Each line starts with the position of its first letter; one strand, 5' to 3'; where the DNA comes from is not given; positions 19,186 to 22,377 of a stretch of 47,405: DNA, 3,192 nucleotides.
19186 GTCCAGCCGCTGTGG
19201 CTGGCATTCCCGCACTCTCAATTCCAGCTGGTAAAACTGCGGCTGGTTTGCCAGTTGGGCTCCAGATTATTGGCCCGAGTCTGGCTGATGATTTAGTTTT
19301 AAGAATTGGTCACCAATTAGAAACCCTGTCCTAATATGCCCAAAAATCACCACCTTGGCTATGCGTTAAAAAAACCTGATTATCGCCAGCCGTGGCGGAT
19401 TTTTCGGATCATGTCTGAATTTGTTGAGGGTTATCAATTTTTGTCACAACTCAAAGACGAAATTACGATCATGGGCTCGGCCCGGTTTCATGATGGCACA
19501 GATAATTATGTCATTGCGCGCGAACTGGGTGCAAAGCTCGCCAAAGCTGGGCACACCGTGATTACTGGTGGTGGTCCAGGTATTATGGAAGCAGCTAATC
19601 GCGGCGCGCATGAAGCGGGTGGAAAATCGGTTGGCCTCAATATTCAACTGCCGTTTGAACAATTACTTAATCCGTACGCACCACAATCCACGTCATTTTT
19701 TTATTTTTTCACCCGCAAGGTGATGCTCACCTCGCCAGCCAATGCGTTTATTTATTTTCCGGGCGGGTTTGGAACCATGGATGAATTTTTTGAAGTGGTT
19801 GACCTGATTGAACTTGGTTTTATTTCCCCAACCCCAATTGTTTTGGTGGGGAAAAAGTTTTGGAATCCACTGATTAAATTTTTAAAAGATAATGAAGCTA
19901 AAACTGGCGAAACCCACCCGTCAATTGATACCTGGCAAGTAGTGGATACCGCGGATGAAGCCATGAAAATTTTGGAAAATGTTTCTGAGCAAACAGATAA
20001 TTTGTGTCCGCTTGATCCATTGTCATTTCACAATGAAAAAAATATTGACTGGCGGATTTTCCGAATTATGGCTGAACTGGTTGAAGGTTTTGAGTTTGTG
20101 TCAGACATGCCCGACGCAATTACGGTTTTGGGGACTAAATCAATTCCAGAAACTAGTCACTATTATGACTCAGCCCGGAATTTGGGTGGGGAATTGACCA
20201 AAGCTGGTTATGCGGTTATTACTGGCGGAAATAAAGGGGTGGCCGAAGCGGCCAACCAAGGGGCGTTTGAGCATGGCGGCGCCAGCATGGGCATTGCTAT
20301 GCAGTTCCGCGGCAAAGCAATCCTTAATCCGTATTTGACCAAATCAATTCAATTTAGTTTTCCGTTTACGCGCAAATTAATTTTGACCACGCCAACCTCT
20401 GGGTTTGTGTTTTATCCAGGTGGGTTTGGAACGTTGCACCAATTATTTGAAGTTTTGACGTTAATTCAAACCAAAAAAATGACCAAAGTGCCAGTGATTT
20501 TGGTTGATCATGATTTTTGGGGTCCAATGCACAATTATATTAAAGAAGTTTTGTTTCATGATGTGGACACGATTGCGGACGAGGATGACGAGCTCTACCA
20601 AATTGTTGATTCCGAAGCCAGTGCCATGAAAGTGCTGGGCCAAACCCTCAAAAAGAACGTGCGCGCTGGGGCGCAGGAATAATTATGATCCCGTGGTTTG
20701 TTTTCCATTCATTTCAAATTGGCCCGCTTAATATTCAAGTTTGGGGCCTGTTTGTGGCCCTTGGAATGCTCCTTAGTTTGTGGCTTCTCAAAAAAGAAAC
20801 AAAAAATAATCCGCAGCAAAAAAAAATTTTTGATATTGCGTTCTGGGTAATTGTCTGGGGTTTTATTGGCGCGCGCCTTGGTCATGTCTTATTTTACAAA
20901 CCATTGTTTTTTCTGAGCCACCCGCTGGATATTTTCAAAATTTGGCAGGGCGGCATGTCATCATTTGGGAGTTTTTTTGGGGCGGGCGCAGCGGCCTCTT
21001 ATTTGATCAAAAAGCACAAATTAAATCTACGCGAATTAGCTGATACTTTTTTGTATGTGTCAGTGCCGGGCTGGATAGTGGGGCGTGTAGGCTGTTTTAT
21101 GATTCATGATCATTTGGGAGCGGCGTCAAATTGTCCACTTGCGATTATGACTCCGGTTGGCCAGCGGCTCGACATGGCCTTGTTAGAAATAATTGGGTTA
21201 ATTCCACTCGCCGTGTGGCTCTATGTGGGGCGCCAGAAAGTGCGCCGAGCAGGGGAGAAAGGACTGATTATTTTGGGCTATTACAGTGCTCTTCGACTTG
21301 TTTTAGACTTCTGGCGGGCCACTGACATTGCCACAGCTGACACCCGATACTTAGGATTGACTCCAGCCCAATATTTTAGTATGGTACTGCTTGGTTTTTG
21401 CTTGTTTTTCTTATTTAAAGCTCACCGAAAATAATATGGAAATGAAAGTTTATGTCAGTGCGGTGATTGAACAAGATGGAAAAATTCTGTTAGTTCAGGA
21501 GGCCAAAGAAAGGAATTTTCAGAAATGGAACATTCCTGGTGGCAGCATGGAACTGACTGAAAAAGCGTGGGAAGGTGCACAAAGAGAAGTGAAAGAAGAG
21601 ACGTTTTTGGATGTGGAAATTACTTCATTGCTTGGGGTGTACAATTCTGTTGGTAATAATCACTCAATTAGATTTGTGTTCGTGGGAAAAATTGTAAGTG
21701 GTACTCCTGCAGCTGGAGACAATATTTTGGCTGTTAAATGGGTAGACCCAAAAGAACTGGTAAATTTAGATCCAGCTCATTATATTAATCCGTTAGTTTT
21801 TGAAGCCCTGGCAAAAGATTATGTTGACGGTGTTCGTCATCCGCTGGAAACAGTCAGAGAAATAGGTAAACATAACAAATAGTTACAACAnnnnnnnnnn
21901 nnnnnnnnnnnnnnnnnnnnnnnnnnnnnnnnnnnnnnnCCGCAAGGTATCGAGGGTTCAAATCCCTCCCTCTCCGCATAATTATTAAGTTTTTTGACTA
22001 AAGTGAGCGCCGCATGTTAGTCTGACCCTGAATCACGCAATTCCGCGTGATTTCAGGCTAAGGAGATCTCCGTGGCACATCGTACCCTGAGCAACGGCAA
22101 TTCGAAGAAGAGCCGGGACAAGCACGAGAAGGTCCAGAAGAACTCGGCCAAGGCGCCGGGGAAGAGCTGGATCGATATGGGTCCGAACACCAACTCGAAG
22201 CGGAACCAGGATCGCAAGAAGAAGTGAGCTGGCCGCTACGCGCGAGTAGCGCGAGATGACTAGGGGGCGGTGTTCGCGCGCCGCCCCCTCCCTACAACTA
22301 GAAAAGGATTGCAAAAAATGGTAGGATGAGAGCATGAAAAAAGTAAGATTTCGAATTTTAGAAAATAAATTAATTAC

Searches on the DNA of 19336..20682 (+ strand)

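Call 101: search_rna_families(sources=[L057, L055, L047, L013, L016, L009, L036], threshold=gathering)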
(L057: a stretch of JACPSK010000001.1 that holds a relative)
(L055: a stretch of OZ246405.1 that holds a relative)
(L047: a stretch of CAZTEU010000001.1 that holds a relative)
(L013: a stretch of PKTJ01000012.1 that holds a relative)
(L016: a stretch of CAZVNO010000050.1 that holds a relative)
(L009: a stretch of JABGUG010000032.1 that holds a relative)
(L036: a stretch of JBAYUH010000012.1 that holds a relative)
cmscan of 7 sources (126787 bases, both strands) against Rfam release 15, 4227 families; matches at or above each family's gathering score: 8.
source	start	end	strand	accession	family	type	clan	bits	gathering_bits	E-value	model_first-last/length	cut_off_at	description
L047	20270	20342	-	RF00005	tRNA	Gene; tRNA;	CL00001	68.6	29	1.5e-12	1-71/71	no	tRNA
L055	12385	12469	+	RF00005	tRNA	Gene; tRNA;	CL00001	59.7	29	4.1e-10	1-71/71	no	tRNA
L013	7945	8029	+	RF00005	tRNA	Gene; tRNA;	CL00001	59.1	29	6.2e-10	1-71/71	no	tRNA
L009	11310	11394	-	RF00005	tRNA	Gene; tRNA;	CL00001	57.6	29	1.6e-09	1-71/71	no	tRNA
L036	11486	11572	+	RF00005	tRNA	Gene; tRNA;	CL00001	56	29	4.6e-09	1-71/71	no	tRNA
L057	12248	12333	+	RF00005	tRNA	Gene; tRNA;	CL00001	55.8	29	5.2e-09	1-71/71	no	tRNA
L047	12096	12182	+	RF00005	tRNA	Gene; tRNA;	CL00001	55.5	29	6.2e-09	1-71/71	no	tRNA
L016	3153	3231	-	RF00005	tRNA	Gene; tRNA;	CL00001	49.2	29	3.2e-07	1-71/71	no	tRNA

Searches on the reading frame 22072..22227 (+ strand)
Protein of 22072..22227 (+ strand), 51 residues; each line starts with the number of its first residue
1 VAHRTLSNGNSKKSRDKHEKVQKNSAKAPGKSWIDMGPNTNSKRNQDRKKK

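Call 11: search_protein_families(library=pfam, proteins=[window:22072-22227:+], max_evalue=0.1)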
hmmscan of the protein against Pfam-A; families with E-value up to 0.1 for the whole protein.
window:22072-22227:+ (51 aa): 0 families

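Call 12: search_protein_families(library=ncbifam, proteins=[window:22072-22227:+], max_evalue=1)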
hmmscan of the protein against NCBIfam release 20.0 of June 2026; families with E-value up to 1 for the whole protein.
window:22072-22227:+ (51 aa): 0 families

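Call 14: find_encoding_contigs(protein=window:22072-22227:+, flank=5000, max_places=10)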
Protein window:22072-22227:+ (51 aa): no gene with exactly this product is on record in the collection.

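Call 41: find_homologous_proteins(query=window:22072-22227:+, max_evalue=1)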
Query window:22072-22227:+: no candidate shares three 5-residue words with the query. No homologue found.

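Call 60: search_protein_families(library=padloc, proteins=[window:22072-22227:+], max_evalue=0.1)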
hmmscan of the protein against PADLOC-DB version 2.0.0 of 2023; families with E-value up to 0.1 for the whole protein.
window:22072-22227:+ (51 aa): 0 families

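Call 61: search_protein_families(library=phrogs, proteins=[window:22072-22227:+], max_evalue=0.1)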
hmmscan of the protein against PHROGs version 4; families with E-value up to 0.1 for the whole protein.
window:22072-22227:+ (51 aa): 1 family
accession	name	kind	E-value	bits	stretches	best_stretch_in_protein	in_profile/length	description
phrog_3062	-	unknown function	0.073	14.3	1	20-43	13-36/84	-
